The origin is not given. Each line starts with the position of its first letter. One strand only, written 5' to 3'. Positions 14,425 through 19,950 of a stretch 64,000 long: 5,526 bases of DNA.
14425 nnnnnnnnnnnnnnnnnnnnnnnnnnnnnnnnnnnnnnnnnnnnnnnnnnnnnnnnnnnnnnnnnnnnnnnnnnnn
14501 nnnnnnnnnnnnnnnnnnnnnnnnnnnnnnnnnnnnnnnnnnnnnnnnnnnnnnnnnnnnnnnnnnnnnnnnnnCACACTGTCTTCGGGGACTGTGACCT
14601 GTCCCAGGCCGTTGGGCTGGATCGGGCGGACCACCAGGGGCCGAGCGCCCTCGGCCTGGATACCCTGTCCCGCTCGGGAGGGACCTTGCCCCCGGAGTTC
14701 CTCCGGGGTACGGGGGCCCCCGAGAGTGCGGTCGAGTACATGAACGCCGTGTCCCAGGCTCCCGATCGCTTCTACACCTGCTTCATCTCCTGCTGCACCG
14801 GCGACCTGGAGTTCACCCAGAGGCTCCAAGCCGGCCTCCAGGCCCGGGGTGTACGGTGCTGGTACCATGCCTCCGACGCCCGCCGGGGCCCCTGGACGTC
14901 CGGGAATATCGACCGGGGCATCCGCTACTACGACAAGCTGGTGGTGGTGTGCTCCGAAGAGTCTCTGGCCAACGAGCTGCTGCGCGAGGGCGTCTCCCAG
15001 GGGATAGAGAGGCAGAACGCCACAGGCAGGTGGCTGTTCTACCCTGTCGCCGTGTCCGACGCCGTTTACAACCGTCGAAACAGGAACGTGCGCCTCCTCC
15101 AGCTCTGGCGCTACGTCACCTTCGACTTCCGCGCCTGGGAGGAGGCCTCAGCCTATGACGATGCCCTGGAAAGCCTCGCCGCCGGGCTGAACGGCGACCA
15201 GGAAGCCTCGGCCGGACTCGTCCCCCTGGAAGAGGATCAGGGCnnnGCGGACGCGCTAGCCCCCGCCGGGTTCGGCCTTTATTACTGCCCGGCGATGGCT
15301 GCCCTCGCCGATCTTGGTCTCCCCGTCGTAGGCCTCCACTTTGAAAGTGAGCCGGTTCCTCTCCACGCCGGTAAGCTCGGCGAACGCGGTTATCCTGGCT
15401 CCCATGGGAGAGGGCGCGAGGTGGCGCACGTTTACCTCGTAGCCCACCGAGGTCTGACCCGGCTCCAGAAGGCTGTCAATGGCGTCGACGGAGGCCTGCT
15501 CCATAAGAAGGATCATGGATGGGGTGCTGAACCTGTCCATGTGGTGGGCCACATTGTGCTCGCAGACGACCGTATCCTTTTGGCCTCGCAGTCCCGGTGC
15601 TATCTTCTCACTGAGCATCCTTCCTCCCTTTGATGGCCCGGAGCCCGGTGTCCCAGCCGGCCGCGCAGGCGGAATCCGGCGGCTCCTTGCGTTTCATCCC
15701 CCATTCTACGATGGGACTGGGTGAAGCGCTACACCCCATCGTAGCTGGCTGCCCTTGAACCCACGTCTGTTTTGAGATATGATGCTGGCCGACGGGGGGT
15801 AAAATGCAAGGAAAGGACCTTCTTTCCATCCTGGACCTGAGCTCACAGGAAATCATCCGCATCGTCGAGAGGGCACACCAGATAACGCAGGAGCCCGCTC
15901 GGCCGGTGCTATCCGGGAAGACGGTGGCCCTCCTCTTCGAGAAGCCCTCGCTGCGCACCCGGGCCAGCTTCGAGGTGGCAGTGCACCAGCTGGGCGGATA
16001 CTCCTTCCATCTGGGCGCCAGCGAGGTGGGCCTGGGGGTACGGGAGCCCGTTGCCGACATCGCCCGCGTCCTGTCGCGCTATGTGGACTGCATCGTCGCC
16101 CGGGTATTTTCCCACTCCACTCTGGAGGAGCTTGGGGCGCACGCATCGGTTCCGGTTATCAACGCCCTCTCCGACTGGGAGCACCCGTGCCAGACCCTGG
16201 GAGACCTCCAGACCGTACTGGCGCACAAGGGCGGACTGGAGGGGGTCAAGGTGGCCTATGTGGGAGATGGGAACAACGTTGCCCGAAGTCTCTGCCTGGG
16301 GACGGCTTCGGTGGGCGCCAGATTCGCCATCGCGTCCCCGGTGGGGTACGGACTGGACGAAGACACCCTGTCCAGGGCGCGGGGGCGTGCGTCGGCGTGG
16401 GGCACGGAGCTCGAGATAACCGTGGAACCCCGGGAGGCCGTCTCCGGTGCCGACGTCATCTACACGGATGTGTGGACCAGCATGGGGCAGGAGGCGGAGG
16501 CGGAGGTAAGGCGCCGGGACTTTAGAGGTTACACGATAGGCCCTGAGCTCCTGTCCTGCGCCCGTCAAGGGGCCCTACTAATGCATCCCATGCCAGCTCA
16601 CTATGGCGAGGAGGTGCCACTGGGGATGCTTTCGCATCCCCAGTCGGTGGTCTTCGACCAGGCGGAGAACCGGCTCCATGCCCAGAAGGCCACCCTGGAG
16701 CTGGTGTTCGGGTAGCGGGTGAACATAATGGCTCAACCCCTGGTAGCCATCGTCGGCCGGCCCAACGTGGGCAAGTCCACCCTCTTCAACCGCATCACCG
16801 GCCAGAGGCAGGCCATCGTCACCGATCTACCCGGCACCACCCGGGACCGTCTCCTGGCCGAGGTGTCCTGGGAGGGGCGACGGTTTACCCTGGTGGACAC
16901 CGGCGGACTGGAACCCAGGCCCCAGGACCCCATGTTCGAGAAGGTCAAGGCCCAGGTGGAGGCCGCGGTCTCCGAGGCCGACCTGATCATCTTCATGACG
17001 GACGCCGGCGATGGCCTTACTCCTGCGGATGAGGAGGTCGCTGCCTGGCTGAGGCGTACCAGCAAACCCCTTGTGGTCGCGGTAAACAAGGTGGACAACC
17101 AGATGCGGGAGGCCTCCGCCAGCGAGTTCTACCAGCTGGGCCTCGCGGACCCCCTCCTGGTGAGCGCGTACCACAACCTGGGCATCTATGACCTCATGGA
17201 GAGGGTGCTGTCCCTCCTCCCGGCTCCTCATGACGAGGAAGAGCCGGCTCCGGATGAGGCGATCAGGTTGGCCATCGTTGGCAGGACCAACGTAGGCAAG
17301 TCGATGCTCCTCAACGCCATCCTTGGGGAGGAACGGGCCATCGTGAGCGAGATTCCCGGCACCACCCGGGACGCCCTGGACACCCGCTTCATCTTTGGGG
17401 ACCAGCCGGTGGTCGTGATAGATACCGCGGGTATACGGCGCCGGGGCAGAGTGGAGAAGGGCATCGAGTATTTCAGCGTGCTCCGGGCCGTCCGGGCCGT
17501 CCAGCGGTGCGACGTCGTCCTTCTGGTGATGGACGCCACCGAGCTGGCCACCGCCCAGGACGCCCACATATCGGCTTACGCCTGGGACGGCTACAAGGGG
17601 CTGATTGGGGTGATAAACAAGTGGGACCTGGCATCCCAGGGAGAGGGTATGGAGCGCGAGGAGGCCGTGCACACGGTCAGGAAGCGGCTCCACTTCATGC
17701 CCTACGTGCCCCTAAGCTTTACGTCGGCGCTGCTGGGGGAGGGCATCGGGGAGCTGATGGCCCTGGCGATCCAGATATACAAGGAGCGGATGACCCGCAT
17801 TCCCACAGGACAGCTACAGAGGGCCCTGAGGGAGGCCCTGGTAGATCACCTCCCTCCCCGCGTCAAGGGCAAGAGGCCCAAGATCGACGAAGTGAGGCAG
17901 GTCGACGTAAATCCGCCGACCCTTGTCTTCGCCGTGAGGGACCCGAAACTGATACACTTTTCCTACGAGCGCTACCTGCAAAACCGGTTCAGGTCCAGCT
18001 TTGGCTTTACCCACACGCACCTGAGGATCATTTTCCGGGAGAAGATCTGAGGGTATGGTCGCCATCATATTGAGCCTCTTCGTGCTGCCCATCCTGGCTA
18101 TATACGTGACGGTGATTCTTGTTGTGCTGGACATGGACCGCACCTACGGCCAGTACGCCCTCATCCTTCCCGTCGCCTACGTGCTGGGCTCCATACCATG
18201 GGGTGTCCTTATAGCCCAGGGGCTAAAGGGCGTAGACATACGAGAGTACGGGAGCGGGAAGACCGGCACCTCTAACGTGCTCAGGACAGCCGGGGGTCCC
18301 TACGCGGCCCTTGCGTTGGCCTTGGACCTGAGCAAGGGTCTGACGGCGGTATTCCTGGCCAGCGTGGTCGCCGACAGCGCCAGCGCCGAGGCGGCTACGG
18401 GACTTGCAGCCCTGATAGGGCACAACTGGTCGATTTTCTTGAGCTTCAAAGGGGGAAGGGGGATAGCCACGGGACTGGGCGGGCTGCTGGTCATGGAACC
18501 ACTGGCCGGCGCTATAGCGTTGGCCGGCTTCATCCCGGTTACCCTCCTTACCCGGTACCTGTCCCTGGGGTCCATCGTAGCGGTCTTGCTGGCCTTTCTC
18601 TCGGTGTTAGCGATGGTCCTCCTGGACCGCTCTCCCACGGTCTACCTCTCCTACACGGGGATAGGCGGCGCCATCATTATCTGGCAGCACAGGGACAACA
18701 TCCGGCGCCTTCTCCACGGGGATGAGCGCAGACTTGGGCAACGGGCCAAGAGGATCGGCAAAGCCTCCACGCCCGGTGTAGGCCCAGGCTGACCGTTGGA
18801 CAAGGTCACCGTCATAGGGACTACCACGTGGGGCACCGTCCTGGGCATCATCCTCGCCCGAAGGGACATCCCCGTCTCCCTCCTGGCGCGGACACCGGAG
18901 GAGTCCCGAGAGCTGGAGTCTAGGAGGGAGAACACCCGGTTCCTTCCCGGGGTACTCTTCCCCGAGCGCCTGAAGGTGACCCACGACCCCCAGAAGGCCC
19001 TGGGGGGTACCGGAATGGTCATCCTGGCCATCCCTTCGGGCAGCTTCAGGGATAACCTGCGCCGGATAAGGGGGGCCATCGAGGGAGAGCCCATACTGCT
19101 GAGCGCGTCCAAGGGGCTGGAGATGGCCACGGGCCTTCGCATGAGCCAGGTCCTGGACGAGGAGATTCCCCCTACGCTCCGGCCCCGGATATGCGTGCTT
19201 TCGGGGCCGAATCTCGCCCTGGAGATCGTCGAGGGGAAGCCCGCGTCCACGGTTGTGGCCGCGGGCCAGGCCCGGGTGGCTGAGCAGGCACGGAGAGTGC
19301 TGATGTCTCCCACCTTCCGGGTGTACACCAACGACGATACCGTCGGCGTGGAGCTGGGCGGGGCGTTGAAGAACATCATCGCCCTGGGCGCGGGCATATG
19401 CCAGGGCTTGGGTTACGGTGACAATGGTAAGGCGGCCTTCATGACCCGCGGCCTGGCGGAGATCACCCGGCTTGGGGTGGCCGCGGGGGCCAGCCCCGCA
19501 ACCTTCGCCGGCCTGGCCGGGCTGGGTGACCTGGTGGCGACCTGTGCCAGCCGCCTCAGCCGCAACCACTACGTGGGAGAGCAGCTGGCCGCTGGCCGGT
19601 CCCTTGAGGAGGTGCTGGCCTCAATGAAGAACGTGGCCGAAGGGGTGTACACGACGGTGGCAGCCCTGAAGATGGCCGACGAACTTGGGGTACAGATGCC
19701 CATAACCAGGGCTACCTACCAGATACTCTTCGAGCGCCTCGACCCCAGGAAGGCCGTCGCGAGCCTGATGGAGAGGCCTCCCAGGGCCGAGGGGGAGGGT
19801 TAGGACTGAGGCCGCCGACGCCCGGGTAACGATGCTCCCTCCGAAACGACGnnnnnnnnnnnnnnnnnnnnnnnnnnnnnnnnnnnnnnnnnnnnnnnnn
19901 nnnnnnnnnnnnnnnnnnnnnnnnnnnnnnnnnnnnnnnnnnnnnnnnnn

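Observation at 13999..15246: Stand-alone pentapeptide-repeat beta-helix fused to a divergent C-terminal TIR-like domain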

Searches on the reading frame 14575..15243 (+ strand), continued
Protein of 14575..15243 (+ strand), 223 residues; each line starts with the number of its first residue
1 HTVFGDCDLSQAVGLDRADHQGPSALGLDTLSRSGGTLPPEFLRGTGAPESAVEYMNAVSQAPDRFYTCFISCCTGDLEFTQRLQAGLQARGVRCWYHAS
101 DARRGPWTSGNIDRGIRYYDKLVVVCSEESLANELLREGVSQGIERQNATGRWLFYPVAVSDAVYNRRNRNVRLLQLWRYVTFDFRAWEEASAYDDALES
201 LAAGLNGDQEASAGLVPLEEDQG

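Call 73: search_protein_families(library=pfam, proteins=[L001:6675-7955:+, L001:8309-9523:+], max_evalue=0.01)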
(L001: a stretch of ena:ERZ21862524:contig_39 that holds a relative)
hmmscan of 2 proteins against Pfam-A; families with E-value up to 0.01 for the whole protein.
L001:6675-7955:+ (427 aa): 1 family
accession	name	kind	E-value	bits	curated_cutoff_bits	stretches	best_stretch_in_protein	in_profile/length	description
PF12838.12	Fer4_7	-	0.0016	19.3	27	1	260-315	2-51/52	4Fe-4S dicluster domain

L001:8309-9523:+ (405 aa): 26 families (the best 25 are shown)
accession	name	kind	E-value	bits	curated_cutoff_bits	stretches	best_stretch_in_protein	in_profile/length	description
PF00515.34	TPR_1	-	3.3e-58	191.7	27.8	6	19-52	1-34/34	Tetratricopeptide repeat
PF07719.23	TPR_2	-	2.5e-49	161.8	27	5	19-52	1-34/34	Tetratricopeptide repeat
PF13414.12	TPR_11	-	2.5e-47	158.7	26.8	6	27-67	2-42/42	TPR repeat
PF13181.12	TPR_8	-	3.9e-35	117.4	25.7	4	19-51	1-33/34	Tetratricopeptide repeat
PF13432.12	TPR_16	-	1.7e-33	115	32.7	4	3-51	15-63/65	Tetratricopeptide repeat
PF13431.12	TPR_17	-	2.7e-28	96.3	24.4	2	8-40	2-34/34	Tetratricopeptide repeat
PF13424.12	TPR_12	-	5.5e-26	91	30.1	6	120-185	2-75/77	Tetratricopeptide repeat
PF14559.12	TPR_19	-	9.8e-22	77.5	25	4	2-40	8-46/68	Tetratricopeptide repeat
PF13371.12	TPR_9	-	2.7e-21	75.8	35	2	3-51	13-61/73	Tetratricopeptide repeat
PF13428.12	TPR_14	-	4.7e-18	64.3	23.5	1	22-60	4-42/44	Tetratricopeptide repeat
PF13374.12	TPR_10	-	4.4e-11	42.8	27.5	0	23-47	6-30/42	Tetratricopeptide repeat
PF25063.1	ARM_TT21_C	-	1.8e-10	41.5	35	1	169-287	35-159/209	Tetratricopeptide repeat protein 21 C-terminal ARM domain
PF23914.1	TPR_CcmH_CycH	-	6.4e-10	39.5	42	1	2-77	67-145/158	Cytochrome c-type biogenesis protein H TPR domain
PF13174.12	TPR_6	-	8e-10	39.2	26.3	1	22-50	3-31/33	Tetratricopeptide repeat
PF25062.1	ARM_TT21_N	-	1.5e-09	38.4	40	1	59-216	33-195/222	Tetratricopeptide repeat protein 21 N-terminal ARM repeat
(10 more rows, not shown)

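Call 84: find_encoding_contigs(protein=P0020, flank=8000, max_places=2)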
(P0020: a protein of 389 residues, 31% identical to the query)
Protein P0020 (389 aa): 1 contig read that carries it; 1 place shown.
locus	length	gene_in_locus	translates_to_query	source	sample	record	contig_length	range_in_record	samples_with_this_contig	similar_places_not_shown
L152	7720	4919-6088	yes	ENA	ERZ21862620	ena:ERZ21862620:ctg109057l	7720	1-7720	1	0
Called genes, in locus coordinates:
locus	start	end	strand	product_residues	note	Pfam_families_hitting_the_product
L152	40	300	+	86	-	PF05016:ParE_toxin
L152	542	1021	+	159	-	-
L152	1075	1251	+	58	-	-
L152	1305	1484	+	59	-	-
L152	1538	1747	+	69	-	-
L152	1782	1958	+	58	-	PF13808:DDE_Tnp_1_assoc (weak)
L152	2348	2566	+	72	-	-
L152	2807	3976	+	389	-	PF00296:Bac_luciferase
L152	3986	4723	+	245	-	PF05685:Uma2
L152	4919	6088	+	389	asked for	PF13576:Pentapeptide_3 (faint), PF25296:Decapeptide (faint), PF00805:Pentapeptide, PF13599:Pentapeptide_4, PF00805:Pentapeptide, PF13676:TIR_2 (weak)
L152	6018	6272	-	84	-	-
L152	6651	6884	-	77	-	PF15937:PrlF_antitoxin (weak)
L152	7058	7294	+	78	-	-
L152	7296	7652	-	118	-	-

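Call 85: find_encoding_contigs(protein=P0007, flank=8000, max_places=2)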
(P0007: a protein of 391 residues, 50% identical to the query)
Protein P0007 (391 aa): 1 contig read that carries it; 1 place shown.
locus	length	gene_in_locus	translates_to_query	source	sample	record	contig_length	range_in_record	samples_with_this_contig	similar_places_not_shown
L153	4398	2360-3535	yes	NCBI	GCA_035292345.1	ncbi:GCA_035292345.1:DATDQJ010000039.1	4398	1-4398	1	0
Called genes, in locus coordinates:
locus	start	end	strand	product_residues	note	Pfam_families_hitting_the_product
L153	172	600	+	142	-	PF00254:FKBP_C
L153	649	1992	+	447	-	PF00805:Pentapeptide, PF13576:Pentapeptide_3 (faint), PF13599:Pentapeptide_4, PF00805:Pentapeptide, PF13676:TIR_2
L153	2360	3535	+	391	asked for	PF00805:Pentapeptide (weak), PF13599:Pentapeptide_4 (faint), PF13576:Pentapeptide_3 (faint), PF00805:Pentapeptide, PF13676:TIR_2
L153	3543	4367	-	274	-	PF00106:adh_short, PF13561:adh_short_C2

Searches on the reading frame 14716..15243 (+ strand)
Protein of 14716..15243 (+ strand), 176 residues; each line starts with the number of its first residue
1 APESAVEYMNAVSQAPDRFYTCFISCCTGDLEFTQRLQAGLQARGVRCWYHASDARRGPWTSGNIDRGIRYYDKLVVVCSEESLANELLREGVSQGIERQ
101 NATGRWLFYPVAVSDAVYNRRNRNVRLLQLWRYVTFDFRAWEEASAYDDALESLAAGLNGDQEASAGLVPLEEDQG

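Call 15: search_solved_structures(query=window:14716-15243:+, max_evalue=10, show_alignments=4)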
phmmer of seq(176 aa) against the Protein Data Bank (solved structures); distinct sequences matched with E-value up to 10: 12.
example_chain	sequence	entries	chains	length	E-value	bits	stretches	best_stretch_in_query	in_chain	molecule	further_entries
4lzp_B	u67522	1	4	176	0.06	16.1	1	15-85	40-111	Putative uncharacterized protein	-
7uwg_A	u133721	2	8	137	0.095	15.5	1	20-88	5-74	Molecular chaperone Tir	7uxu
8g83_A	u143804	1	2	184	0.15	14.8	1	19-87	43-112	NAD(+) hydrolase AbTIR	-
3h16_A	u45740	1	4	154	0.31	13.8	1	21-110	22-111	TIR protein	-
5jsi_A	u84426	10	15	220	0.42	13.4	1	48-78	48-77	Bacteriorhodopsin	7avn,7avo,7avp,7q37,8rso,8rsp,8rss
4lqc_A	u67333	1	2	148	0.46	13.3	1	18-85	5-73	TcpB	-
2ztu_A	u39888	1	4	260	0.5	13.1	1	29-86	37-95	D(-)-3-hydroxybutyrate dehydrogenase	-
2ztm_A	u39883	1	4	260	0.54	13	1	29-86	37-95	D(-)-3-hydroxybutyrate dehydrogenase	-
4c7m_A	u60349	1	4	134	0.54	13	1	23-86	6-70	Toll/interleukin-1 receptor domain-containing protein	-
1wmb_A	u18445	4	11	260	0.55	13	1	29-86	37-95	D(-)-3-hydroxybutyrate dehydrogenase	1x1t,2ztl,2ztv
6wt6_A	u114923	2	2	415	0.6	12.9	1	18-99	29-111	Metazoan TIR-STING fusion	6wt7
8rsq_A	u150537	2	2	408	0.91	12.3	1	48-78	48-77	Bacteriorhodopsin,ADP-ribosylation factor 1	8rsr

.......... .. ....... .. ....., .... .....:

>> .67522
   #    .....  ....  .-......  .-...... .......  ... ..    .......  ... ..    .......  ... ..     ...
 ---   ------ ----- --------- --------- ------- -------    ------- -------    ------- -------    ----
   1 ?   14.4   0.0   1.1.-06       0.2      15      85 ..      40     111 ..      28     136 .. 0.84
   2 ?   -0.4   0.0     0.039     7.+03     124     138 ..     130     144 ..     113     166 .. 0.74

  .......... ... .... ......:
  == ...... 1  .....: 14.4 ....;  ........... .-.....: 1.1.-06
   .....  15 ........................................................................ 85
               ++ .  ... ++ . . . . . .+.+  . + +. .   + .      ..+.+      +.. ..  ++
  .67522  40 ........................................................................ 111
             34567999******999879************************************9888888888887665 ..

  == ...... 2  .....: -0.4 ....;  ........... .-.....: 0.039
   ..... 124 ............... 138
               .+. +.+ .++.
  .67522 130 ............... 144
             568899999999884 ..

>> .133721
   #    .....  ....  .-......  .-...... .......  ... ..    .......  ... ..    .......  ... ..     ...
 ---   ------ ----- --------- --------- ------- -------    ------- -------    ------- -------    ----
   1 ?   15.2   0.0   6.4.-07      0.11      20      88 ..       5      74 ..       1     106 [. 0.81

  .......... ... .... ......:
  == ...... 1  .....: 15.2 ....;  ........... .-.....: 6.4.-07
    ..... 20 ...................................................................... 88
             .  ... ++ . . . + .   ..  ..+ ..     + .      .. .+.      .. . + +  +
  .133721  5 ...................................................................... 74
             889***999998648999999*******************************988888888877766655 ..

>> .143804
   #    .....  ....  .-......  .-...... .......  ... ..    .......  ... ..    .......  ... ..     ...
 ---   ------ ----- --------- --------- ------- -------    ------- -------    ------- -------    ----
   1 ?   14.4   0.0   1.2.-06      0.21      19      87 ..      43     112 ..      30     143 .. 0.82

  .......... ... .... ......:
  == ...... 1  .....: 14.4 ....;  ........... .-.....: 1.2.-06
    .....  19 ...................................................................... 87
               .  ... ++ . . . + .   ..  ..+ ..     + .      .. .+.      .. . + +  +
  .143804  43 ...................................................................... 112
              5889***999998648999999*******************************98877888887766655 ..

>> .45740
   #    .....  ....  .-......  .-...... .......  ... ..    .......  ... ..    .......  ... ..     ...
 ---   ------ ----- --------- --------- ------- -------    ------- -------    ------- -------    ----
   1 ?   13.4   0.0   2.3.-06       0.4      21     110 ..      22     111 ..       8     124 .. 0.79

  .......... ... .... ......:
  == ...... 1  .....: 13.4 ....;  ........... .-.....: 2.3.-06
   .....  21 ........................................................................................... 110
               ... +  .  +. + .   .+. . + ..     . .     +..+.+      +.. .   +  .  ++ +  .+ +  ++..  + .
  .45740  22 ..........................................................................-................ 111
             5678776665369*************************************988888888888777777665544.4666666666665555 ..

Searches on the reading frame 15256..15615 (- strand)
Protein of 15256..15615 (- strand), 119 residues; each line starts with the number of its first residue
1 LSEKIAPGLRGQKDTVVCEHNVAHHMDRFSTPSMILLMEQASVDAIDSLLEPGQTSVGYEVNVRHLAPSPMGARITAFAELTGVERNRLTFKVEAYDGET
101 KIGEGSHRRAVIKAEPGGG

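Call 9: search_protein_families(library=pfam, proteins=[window:15256-15615:-], max_evalue=0.00001)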
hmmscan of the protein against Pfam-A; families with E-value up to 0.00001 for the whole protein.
window:15256-15615:- (119 aa): 2 families
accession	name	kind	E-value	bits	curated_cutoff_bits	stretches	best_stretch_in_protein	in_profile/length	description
PF22636.2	FlK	-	8e-35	119.5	27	1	14-115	5-103/103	Fluoroacetyl-CoA-specific thioesterase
PF03061.28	4HBT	-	1.2e-08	35.6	20.6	1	37-101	12-76/79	Thioesterase superfamily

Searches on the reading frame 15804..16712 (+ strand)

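Call 9: search_protein_families(library=pfam, proteins=[window:15804-16712:+], max_evalue=0.00001)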
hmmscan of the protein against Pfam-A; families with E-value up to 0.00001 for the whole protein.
window:15804-16712:+ (303 aa): 2 families
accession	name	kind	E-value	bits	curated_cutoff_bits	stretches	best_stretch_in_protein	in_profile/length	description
PF00185.30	OTCace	-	2.4e-48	164.6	29.4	1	146-300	1-156/157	Aspartate/ornithine carbamoyltransferase, Asp/Orn binding domain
PF02729.26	OTCace_N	-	1.1e-44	152.6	29.9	1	4-138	1-146/148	Aspartate/ornithine carbamoyltransferase, carbamoyl-P binding domain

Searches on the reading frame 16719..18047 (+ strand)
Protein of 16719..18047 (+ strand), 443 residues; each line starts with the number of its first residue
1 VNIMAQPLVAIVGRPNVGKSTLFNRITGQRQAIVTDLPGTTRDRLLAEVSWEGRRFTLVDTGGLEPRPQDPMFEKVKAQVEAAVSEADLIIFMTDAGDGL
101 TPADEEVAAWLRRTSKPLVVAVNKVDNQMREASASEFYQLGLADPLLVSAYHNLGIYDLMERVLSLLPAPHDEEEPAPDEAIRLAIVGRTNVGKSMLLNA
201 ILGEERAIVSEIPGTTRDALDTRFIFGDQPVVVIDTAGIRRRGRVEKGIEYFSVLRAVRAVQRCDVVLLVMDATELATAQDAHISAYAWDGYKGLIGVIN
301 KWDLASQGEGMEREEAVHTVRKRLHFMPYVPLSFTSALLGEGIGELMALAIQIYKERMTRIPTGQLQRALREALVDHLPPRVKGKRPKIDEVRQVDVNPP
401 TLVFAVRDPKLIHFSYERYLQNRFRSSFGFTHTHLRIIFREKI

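Call 9: search_protein_families(library=pfam, proteins=[window:16719-18047:+], max_evalue=0.00001)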
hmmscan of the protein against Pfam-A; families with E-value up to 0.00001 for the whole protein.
window:16719-18047:+ (443 aa): 9 families
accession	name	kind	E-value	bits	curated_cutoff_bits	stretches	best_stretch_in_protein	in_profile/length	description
PF01926.29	MMR_HSR1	-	1.1e-57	193.5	21.9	2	9-124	2-113/113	50S ribosome-binding GTPase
PF14714.11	KH_dom-like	-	1.5e-26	92.9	27.3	1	360-440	1-81/81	KH-domain-like of EngA bacterial GTPase enzymes, C-terminal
PF02421.24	FeoB_N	-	4.8e-23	81.8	27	2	9-132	3-122/156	Ferrous iron transport protein B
PF00009.33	GTP_EFTU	-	5.5e-23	82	26.5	2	9-168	6-187/188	Elongation factor Tu GTP binding domain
PF00350.29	Dynamin_N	-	1.7e-14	54.7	27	0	184-217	1-34/168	Dynamin family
PF04548.22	AIG1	-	1.5e-11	44.5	27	1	183-282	2-101/212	AIG1 family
PF03193.22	RsgA_GTPase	-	1.8e-08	34.8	30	0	185-240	110-169/174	RsgA GTPase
PF00005.33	ABC_tran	-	7.2e-08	33.6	25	0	3-32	8-37/137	ABC transporter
PF10662.15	PduV-EutP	-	1.9e-06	28.2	21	0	251-343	53-134/143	Ethanolamine utilisation - propanediol utilisation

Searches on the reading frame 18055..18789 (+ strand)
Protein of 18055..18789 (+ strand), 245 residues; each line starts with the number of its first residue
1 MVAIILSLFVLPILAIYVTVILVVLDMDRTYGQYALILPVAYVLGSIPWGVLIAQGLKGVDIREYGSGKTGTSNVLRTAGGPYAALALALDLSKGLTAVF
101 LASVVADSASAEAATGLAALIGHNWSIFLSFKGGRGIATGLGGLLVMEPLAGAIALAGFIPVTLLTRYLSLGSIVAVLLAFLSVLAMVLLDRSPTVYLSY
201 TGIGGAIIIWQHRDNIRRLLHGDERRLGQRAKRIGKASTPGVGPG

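Call 9: search_protein_families(library=pfam, proteins=[window:18055-18789:+], max_evalue=0.00001)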
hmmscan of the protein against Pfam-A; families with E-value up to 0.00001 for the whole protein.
window:18055-18789:+ (245 aa): 1 family
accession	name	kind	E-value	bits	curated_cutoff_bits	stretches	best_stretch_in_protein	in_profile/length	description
PF02660.20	G3P_acyltransf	-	4.8e-47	160.5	24.1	1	40-219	1-164/164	Glycerol-3-phosphate acyltransferase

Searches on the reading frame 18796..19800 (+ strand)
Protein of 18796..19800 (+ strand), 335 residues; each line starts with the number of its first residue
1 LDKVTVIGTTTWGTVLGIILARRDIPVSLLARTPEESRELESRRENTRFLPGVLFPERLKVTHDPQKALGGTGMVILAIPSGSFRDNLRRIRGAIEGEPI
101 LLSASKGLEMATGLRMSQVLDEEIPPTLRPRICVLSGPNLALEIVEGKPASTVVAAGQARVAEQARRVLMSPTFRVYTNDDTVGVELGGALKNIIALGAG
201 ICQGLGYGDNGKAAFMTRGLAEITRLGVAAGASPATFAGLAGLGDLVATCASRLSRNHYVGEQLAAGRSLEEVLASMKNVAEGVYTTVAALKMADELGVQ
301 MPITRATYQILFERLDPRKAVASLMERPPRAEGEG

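Call 9: search_protein_families(library=pfam, proteins=[window:18796-19800:+], max_evalue=0.00001)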
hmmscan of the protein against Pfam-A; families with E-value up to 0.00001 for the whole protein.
window:18796-19800:+ (335 aa): 3 families
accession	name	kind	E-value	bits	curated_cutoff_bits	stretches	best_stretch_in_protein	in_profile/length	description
PF07479.19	NAD_Gly3P_dh_C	-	2.8e-55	186.9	25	1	181-321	1-141/142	NAD-dependent glycerol-3-phosphate dehydrogenase C-terminus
PF01210.29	NAD_Gly3P_dh_N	-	5.2e-39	134.2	23.1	1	3-159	1-155/158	NAD-dependent glycerol-3-phosphate dehydrogenase N-terminus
PF20618.3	GPD_NAD_C_bact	-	4.3e-18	66.1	27.6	1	241-306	1-65/66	Bacterial GPD, NAD-dependent C-terminal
